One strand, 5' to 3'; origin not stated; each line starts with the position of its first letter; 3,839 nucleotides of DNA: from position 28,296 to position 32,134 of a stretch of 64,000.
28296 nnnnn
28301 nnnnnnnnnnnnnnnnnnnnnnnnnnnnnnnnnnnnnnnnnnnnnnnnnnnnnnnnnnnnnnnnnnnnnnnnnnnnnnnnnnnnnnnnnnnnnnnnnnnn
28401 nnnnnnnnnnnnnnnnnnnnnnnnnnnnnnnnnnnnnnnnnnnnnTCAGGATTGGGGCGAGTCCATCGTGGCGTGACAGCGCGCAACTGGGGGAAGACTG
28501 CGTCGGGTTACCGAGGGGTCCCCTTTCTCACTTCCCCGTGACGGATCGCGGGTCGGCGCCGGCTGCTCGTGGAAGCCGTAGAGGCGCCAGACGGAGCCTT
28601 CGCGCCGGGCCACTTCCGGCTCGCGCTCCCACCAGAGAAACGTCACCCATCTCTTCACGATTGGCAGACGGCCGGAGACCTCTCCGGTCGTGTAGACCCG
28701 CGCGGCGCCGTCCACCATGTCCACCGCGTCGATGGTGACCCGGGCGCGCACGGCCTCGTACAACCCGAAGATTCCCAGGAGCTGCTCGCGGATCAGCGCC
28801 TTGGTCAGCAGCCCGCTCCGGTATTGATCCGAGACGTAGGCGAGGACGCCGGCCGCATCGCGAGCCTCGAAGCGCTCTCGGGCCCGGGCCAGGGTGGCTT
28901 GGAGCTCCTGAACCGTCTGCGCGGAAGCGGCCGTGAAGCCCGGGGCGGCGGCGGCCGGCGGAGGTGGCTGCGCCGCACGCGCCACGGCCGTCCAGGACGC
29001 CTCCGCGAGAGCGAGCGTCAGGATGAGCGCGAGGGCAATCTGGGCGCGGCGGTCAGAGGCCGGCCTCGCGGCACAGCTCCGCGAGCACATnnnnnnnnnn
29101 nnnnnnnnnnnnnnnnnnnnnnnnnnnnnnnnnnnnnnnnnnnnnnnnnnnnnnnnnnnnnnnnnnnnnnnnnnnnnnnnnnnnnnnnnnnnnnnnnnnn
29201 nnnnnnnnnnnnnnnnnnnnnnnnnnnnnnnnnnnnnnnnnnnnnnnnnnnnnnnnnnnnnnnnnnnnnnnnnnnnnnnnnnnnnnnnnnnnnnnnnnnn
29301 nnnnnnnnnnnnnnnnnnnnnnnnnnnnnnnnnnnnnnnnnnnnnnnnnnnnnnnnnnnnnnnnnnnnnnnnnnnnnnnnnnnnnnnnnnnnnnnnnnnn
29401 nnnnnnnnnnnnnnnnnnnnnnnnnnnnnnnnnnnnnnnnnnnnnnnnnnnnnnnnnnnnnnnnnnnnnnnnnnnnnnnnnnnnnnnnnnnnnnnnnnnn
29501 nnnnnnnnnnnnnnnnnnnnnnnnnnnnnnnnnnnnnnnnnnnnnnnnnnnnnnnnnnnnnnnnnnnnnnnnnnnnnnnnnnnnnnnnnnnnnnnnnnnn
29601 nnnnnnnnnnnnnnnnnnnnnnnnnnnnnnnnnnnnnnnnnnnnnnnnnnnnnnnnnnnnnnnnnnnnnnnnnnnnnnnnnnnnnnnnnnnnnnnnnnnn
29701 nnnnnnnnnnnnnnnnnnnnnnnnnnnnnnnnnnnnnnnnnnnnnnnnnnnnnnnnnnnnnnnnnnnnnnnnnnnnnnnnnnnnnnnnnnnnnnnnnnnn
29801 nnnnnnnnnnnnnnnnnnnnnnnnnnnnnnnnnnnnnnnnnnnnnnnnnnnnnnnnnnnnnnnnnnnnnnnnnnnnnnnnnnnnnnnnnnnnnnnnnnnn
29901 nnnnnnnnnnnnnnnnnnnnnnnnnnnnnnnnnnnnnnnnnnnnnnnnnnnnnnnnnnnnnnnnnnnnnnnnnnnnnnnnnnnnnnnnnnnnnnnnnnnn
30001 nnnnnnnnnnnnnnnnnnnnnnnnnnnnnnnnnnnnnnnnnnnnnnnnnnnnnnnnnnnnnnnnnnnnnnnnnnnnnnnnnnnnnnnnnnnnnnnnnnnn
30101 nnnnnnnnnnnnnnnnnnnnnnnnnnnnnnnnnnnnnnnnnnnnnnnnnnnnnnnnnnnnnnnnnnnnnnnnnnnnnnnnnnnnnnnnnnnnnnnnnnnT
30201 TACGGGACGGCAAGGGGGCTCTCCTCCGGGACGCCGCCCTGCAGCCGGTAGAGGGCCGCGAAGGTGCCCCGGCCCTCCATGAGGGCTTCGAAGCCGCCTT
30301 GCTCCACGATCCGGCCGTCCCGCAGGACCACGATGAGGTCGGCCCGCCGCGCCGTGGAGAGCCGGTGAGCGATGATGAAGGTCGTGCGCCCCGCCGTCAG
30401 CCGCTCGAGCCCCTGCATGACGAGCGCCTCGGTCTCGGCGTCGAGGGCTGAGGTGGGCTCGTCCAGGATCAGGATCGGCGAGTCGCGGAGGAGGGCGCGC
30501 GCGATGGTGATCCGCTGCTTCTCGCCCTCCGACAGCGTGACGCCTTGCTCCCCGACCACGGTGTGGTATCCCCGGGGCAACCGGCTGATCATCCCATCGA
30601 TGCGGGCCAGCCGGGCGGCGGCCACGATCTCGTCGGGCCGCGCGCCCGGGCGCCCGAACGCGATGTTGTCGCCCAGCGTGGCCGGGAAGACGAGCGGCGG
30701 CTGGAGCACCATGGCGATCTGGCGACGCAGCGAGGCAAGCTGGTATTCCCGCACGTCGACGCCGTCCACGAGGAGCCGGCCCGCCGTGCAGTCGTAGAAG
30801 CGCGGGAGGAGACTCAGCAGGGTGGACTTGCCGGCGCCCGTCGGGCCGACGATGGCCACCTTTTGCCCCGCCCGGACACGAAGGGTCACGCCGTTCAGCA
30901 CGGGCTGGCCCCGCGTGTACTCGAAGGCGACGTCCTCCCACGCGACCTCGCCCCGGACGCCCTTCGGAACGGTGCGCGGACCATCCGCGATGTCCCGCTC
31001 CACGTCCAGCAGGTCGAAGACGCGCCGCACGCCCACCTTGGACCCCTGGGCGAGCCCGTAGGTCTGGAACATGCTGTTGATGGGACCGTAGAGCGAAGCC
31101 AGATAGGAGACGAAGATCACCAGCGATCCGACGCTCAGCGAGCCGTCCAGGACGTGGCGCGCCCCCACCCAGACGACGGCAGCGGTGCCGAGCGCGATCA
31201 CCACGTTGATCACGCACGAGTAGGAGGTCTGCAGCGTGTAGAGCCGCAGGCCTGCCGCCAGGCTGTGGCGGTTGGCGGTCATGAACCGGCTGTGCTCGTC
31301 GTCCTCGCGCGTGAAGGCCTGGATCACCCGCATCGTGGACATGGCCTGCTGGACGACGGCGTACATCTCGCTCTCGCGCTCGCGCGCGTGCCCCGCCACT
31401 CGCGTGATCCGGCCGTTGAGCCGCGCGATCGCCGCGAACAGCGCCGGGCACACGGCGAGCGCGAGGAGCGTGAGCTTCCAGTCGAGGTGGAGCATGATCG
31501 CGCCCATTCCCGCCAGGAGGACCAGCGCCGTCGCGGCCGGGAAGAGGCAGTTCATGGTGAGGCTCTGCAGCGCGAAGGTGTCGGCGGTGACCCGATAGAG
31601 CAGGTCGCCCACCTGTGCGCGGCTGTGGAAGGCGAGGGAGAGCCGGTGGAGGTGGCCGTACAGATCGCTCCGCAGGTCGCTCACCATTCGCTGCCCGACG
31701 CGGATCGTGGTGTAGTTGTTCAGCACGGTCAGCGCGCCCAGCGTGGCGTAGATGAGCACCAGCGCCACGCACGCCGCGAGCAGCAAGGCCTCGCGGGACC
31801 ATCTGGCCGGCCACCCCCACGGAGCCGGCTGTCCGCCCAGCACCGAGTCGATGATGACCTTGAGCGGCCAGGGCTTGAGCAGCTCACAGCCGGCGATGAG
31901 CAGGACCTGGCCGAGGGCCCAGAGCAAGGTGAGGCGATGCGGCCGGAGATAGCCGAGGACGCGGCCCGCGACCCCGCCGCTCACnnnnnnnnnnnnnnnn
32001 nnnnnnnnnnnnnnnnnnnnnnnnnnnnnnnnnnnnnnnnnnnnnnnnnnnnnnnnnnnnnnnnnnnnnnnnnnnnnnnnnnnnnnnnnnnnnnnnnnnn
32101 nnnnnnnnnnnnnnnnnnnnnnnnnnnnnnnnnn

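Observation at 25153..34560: Glycan operon with three tandem paralogues of an uncharacterised CgeB-like GT-B protein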

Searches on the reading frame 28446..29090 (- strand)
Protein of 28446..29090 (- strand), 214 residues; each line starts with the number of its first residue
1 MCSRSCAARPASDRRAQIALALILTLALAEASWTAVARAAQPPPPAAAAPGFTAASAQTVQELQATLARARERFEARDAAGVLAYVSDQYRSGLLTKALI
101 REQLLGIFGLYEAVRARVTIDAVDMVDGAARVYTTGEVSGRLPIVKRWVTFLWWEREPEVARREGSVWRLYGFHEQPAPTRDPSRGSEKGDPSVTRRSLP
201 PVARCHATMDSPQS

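Call 4: search_protein_families(library=pfam, proteins=[window:28446-29090:-], max_evalue=0.01)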
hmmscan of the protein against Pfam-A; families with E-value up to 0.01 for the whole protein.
window:28446-29090:- (214 aa): 0 families

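Call 5: search_protein_families(library=ncbifam, proteins=[window:28446-29090:-], max_evalue=0.01)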
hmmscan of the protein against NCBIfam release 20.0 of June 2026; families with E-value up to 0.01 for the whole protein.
window:28446-29090:- (214 aa): 0 families

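Call 85: search_protein_families(library=pfam, proteins=[window:28446-29090:-], max_evalue=5)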
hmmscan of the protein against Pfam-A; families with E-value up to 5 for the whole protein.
window:28446-29090:- (214 aa): 2 families
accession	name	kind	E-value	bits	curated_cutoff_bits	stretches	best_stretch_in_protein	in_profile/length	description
PF05757.16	PsbQ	-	0.13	12.8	26.9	1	8-73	36-91/204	Oxygen evolving enhancer protein 3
PF02706.20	Wzz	-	0.23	12.2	25.5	1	18-68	27-75/91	Chain length determinant protein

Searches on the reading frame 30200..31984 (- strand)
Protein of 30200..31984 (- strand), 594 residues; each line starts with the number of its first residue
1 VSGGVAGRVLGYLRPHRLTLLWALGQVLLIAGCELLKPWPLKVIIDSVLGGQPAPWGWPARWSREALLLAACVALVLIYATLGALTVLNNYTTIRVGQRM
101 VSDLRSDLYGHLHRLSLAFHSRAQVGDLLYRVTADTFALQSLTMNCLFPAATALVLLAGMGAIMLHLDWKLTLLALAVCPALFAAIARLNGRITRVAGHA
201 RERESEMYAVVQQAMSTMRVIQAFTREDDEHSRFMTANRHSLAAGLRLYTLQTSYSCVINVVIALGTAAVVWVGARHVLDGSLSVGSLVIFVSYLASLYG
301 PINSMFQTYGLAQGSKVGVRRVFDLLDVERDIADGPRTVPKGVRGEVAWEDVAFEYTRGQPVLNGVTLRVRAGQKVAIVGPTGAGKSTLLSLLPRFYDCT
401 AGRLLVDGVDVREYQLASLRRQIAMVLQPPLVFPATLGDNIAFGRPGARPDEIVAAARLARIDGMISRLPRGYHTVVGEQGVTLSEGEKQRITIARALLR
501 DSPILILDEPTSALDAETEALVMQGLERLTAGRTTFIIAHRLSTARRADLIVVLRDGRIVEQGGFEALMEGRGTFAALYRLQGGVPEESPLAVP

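Call 4: search_protein_families(library=pfam, proteins=[window:30200-31984:-], max_evalue=0.01)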
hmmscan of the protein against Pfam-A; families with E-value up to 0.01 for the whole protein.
window:30200-31984:- (594 aa): 6 families
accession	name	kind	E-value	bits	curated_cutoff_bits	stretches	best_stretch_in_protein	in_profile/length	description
PF00664.28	ABC_membrane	-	3.6e-44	151.9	28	1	31-301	12-273/274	ABC transporter transmembrane region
PF00005.33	ABC_tran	-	5e-32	111.8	25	1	363-512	1-137/137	ABC transporter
PF13304.12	AAA_21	-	5.8e-06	27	27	0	484-538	238-295/304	AAA domain, putative AbiEii toxin, Type IV TA system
PF02463.25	SMC_N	-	1.4e-05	25.1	40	1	483-552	136-209/220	RecF/RecN/SMC N terminal domain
PF13555.12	AAA_29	-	0.0019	18.3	27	1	365-390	14-39/61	P-loop containing region of AAA domain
PF13401.12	AAA_22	-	0.0069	17.1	27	0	376-433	8-64/130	AAA domain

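Call 5: search_protein_families(library=ncbifam, proteins=[window:30200-31984:-], max_evalue=0.01)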
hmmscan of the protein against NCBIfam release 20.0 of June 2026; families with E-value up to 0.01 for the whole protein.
window:30200-31984:- (594 aa): 190 families (the best 25 are shown)
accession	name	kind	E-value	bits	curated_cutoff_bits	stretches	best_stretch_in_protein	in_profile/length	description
TIGR02204.1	MsbA_rel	hypoth_equivalog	2e-134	449.4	780.4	1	10-582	10-575/576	ABC transporter, permease/ATP-binding protein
TIGR02203.1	MsbA_lipidA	equivalog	1.7e-131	439.5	602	1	8-582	4-569/572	lipid A export permease/ATP-binding protein MsbA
NF052233.1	CphA_assoc_ABC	equivalog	1.3e-122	410.7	880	1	9-582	175-743/766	cyanophycin metabolism-associated ABC transporter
NF010178.0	PRK13657.1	equivalog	7.9e-116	387.8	733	1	7-586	8-574/588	glucan ABC transporter ATP-binding protein/ permease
TIGR00958.1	3a01208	subfamily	8.6e-112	374.7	874.6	1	98-578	230-710/711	antigen peptide transporter 2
NF045513.1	HepA_fam_ABC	equivalog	2.7e-110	369.6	725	1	74-582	99-609/610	heterocyst formation ABC transporter subunit HepA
TIGR01846.1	type_I_sec_HlyB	subfamily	1.3e-105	354.2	725.55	1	72-583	182-693/694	type I secretion system permease/ATPase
NF008381.0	PRK11176.1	equivalog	3.2e-105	352.7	867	1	68-582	64-579/582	lipid A ABC transporter ATP-binding protein/permease MsbA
TIGR03796.1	NHLM_micro_ABC1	equivalog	1.4e-93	314.4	853.3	1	14-578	150-708/710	NHLP family bacteriocin export ABC transporter peptidase/permease/ATPase subunit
NF008055.0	PRK10789.1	equivalog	4.5e-92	309.4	845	1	23-582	21-571/590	SmdA family multidrug ABC transporter permease/ATP-binding protein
TIGR01192.1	chvA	subfamily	1.7e-91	307.6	585.4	1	78-584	61-572/585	glucan export ABC transporter ATP-binding protein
TIGR03797.1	NHLM_micro_ABC2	equivalog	1.1e-89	301.7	709.4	1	65-582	172-685/686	NHLP bacteriocin export ABC transporter permease/ATPase subunit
TIGR02868.1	CydC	equivalog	1.2e-83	281.6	329.05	1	99-542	83-530/530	thiol reductant ABC exporter subunit CydC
NF008056.1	PRK10790.1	equivalog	8e-83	278.9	746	1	8-582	13-575/584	SmdB family multidrug efflux ABC transporter permease/ATP-binding protein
TIGR03375.1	type_I_sec_LssB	subfamily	4.7e-82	276.4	693.1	1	69-570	191-690/696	type I secretion system permease/ATPase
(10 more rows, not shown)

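Call 83: search_solved_structures(query=window:30200-31984:-, max_evalue=1e-60)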
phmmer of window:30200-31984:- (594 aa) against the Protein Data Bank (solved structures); distinct sequences matched with E-value up to 1e-60: 190 (the best 60 are shown).
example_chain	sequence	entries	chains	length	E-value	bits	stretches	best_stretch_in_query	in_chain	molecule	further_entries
8woi_A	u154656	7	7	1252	1.1e-154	519.5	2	79-583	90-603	ABC transporter B family member 19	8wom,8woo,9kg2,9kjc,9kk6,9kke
8wp0_A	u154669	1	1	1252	7.6e-154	516.6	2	79-583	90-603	ABC transporter B family member 19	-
9ody_A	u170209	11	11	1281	5.8e-150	503.8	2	89-582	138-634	ATP-binding cassette, sub-family B (MDR/TAP), member 4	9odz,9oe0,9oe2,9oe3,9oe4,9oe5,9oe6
9oe1_A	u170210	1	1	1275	6.1e-150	503.8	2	89-582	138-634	ATP-binding cassette, sub-family B (MDR/TAP), member 4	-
4f4c_A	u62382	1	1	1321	7.6e-148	496.8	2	162-579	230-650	Multidrug resistance protein pgp-1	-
8zpx_B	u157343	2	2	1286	1.2e-146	492.9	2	148-582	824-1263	ABC transporter B family member 1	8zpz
9juj_A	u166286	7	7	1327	1.4e-146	492.7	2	148-582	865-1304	ABC transporter B family member 1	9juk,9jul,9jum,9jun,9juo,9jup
8zq4_B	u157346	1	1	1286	8.6e-146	490.1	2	148-582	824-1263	ABC transporter B family member 1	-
9nfi_A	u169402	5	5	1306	4.5e-143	481.1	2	90-582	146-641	Permeability Glycoprotein (P-gp)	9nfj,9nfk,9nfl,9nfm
7niu_A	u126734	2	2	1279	9.6e-142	476.7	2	92-582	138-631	Isoform 2 of Phosphatidylcholine translocator ABCB4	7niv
6s7p_A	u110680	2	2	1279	6.9e-141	473.9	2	92-582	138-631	Phosphatidylcholine translocator ABCB4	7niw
8gmg_A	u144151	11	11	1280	2.9e-139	468.5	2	96-583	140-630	ATP-dependent translocase ABCB1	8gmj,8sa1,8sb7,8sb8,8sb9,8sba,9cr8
6qex_A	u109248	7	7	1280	3.2e-139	468.4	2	96-583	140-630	Multidrug resistance protein 1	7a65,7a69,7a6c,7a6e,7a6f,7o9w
8y6h_A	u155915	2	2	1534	4.6e-139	467.8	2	96-583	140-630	ATP-dependent translocase ABCB1,mNeonGreen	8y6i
6c0v_A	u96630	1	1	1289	5.8e-139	467.5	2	96-583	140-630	Multidrug resistance protein 1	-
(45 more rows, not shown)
